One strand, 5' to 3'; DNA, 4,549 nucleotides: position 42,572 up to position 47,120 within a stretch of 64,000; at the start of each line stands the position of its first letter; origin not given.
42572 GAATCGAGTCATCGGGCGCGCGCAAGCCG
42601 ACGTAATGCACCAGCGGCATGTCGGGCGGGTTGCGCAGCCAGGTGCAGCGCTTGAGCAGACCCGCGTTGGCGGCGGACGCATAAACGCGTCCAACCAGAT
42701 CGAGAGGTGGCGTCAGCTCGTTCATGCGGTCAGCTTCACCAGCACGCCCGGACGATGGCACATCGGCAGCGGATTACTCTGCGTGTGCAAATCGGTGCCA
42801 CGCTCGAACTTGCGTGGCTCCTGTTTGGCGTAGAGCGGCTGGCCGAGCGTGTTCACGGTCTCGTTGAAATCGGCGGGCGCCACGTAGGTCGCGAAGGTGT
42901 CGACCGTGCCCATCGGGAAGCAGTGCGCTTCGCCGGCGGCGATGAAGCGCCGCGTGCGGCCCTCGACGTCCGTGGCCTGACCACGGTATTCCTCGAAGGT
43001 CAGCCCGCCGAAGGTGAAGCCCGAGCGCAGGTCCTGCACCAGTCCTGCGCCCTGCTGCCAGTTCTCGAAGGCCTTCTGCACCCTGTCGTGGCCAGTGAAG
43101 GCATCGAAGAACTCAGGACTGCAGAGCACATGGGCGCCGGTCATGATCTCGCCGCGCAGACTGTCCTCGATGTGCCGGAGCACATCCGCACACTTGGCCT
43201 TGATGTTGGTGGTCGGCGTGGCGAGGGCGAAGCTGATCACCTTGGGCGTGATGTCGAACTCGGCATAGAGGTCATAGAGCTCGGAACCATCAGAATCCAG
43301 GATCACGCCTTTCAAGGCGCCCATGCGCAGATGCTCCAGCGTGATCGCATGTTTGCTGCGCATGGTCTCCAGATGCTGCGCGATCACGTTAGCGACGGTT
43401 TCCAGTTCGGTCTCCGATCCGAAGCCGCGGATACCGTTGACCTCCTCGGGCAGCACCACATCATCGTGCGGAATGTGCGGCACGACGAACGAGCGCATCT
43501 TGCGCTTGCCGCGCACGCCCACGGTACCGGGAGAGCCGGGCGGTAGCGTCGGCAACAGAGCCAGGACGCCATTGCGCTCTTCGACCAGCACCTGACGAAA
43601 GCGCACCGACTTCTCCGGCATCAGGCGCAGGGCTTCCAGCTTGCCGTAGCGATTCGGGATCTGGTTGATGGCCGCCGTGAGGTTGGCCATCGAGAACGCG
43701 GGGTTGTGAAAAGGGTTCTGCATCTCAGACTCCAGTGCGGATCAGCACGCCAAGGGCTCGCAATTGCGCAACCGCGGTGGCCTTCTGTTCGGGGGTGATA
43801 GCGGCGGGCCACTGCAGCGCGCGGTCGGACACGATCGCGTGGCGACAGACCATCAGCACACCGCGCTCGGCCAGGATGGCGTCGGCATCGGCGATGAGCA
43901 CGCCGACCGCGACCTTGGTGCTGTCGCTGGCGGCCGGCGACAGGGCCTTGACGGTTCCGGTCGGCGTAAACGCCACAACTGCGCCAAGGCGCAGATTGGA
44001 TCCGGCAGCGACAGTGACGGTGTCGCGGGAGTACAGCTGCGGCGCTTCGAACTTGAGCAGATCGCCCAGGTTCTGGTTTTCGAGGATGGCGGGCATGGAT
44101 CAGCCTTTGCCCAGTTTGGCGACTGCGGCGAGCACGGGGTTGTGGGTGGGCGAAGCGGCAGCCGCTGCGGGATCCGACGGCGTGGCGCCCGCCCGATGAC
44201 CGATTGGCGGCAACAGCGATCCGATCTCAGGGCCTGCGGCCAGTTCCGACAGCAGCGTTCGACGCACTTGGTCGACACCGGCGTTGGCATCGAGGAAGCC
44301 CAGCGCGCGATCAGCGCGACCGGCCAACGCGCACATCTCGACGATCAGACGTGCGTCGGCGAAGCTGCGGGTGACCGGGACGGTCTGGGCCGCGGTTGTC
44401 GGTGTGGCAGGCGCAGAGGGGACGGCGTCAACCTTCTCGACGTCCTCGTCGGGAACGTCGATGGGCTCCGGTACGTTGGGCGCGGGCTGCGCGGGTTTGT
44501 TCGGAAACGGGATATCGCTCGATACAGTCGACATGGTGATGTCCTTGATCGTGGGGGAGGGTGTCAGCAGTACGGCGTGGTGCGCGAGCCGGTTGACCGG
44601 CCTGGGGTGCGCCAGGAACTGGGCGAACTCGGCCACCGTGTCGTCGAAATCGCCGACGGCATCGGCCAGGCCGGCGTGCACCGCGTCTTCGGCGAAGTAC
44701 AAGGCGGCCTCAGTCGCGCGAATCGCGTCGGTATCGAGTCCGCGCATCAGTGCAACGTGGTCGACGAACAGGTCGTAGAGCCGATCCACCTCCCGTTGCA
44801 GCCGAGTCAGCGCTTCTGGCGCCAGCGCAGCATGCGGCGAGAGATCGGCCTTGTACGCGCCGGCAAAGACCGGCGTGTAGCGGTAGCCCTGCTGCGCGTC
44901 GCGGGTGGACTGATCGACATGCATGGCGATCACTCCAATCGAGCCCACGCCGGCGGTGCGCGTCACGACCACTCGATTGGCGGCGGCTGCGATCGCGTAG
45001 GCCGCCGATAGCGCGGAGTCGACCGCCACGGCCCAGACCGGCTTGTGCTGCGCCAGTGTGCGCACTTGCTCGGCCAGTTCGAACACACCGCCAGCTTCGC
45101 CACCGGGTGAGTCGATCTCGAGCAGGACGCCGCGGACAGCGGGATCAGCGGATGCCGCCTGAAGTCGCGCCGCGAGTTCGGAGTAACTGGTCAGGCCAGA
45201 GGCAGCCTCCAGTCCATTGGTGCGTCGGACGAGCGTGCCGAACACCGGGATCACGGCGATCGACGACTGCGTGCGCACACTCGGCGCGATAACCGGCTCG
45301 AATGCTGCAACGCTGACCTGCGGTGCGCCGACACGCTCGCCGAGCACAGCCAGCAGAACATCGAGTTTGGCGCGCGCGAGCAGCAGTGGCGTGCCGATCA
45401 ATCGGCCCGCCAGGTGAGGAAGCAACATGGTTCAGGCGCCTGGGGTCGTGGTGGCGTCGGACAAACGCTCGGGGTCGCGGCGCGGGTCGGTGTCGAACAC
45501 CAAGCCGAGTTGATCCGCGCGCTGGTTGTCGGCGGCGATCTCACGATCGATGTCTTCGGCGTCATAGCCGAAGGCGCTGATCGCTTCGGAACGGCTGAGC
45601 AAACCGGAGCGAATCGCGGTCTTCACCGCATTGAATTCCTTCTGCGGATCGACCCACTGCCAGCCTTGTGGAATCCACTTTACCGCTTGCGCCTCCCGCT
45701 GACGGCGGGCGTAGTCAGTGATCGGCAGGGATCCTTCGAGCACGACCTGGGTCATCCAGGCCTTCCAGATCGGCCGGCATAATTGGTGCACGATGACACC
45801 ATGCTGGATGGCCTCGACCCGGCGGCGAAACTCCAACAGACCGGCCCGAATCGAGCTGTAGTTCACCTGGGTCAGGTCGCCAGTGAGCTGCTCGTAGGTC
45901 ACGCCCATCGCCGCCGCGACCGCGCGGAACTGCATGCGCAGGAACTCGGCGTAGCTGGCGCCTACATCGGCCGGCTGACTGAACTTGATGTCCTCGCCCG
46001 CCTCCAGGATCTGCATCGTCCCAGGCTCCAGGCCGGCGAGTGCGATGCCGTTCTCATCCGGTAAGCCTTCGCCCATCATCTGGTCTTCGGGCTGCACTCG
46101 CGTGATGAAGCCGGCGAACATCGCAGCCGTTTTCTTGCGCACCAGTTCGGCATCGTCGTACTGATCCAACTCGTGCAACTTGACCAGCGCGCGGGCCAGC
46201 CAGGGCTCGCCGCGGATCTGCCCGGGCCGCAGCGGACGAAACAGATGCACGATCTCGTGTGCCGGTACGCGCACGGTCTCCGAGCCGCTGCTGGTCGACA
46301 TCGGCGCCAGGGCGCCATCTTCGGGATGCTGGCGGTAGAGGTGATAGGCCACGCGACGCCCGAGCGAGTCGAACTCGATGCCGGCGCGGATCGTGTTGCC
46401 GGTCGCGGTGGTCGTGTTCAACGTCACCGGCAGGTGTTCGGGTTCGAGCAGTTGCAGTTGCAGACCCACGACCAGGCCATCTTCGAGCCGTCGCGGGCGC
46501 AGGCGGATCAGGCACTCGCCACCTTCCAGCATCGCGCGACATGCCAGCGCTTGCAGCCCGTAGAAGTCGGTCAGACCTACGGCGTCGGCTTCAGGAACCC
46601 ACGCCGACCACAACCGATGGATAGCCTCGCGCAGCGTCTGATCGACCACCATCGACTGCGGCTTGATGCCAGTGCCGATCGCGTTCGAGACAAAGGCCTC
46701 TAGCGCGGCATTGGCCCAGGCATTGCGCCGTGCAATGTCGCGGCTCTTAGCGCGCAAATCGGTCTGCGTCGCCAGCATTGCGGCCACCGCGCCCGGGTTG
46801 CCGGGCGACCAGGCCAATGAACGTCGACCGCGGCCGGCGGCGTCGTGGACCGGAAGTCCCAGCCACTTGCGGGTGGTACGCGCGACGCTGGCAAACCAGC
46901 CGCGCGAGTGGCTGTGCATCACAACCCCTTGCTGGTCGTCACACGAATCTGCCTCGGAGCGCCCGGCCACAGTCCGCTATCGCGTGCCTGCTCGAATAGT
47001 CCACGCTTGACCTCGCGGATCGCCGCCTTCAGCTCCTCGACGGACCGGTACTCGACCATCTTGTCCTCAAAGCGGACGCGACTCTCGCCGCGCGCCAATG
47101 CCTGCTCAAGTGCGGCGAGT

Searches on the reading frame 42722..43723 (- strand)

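Call 55: search_protein_families(library=pfam, proteins=[window:42722-43723:-], max_evalue=0.001)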
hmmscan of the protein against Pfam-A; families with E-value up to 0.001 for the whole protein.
window:42722-43723:- (333 aa): 1 family
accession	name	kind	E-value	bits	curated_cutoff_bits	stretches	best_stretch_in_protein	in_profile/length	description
PF03864.22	Phage_cap_E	-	2.7e-122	408.4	22.9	1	11-333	1-329/329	Phage major capsid protein E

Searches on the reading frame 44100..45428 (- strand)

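Call 56: search_protein_families(library=phrogs, proteins=[window:44100-45428:-], max_evalue=0.00001)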
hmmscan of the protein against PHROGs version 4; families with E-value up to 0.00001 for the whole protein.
window:44100-45428:- (442 aa): 5 families
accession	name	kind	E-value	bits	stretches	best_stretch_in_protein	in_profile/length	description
phrog_53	-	head and packaging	9.3e-101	339.7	1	1-279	6-299/583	head maturation protease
phrog_4759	-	unknown function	1.3e-36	127.3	1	52-176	77-201/209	-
phrog_33023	-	unknown function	1.2e-24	88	1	56-269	67-285/507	-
phrog_24209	-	unknown function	2.2e-12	47.7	1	80-122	2-44/49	-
phrog_21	-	head and packaging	8.2e-12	44.7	1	52-265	556-786/1362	portal protein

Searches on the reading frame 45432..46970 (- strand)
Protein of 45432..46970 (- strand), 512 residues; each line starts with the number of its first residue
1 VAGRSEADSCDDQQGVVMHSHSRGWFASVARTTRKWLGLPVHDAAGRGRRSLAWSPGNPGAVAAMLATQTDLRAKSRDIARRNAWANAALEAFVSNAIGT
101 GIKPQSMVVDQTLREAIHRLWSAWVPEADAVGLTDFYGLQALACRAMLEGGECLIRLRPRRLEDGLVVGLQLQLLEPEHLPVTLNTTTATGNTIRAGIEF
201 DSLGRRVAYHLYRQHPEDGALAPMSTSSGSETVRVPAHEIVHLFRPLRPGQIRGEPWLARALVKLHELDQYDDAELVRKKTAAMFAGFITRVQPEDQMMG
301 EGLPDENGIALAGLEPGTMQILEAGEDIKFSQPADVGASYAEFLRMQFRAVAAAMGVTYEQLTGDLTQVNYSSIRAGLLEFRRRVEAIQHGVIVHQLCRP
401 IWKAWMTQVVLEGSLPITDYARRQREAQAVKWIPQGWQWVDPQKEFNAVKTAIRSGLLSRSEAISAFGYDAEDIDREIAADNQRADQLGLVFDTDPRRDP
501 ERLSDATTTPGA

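Call 56: search_protein_families(library=phrogs, proteins=[window:45432-46970:-], max_evalue=0.00001)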
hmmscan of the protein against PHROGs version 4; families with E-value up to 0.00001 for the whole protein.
window:45432-46970:- (512 aa): 2 families
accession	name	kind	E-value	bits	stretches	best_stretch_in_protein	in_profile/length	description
phrog_21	-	head and packaging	7.7e-114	382.8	1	30-509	33-522/1362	portal protein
phrog_537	-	head and packaging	7.6e-63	212.8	1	284-509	1-223/233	portal protein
